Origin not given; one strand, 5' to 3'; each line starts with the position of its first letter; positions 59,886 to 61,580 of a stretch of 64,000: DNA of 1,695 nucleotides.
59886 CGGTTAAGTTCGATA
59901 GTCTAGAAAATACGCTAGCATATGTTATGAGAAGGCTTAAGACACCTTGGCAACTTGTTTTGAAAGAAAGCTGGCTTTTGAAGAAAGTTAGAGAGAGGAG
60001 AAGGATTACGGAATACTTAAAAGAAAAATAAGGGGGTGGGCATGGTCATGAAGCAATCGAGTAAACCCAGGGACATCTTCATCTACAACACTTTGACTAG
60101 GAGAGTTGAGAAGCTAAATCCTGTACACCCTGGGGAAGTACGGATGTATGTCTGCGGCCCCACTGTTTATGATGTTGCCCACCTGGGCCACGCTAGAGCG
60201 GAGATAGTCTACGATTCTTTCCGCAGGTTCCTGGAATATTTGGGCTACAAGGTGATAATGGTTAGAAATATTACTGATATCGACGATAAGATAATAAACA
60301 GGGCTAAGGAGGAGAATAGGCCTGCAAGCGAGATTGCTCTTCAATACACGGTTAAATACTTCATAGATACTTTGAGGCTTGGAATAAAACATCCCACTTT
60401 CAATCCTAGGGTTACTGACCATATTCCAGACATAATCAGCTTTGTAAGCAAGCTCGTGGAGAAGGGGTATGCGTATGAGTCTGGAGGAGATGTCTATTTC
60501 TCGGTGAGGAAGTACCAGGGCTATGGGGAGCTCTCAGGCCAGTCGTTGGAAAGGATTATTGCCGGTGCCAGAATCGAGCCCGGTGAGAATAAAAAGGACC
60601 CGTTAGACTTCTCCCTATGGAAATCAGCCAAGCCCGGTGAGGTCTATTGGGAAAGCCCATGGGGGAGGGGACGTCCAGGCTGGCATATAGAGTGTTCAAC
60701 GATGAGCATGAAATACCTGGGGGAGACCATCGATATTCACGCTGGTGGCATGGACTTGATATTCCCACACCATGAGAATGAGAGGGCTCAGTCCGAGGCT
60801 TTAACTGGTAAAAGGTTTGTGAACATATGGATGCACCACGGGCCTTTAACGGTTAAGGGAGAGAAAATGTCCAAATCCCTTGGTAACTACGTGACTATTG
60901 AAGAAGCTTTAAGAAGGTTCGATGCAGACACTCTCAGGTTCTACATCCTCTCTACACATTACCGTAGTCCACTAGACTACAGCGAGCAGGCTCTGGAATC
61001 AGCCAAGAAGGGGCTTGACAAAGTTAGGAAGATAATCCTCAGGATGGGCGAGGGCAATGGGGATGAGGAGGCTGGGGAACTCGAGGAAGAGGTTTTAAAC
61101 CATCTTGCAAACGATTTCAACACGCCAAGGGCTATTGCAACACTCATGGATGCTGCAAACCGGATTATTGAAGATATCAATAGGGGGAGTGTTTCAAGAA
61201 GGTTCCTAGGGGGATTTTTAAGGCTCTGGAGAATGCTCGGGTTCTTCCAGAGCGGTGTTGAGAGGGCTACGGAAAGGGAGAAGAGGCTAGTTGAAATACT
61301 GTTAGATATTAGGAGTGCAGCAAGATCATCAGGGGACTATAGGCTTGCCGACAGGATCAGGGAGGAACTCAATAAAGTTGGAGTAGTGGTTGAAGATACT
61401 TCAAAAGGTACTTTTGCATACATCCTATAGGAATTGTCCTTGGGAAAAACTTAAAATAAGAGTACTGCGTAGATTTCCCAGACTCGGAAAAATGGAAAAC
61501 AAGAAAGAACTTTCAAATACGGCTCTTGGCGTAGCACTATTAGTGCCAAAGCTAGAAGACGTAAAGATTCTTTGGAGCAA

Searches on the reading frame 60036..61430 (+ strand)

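Call 61: search_protein_families(library=pfam, proteins=[window:60036-61430:+])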
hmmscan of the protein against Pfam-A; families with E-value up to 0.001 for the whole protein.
window:60036-61430:+ (464 aa): 6 families
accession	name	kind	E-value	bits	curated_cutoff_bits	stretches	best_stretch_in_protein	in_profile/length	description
PF01406.26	tRNA-synt_1e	-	4.1e-132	440.6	27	1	28-324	3-300/301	tRNA synthetases class I (C) catalytic domain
PF09334.17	tRNA-synt_1g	-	2.5e-16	59.9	20.1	2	265-308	315-358/391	tRNA synthetases class I (M)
PF00133.28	tRNA-synt_1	-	8.5e-09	35.1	22.7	1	232-311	329-409/414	tRNA synthetases class I (I, L, M and V)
PF23493.1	CysS_C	-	5.5e-07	30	23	1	421-458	10-47/51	Cysteinyl-tRNA ligase anticodon binding domain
PF01921.24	tRNA-synt_1f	-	1.6e-05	24.4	27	1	274-335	279-340/360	tRNA synthetases class I (K)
PF09190.17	DALR_2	-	0.00059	20.8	22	0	356-404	5-56/57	DALR domain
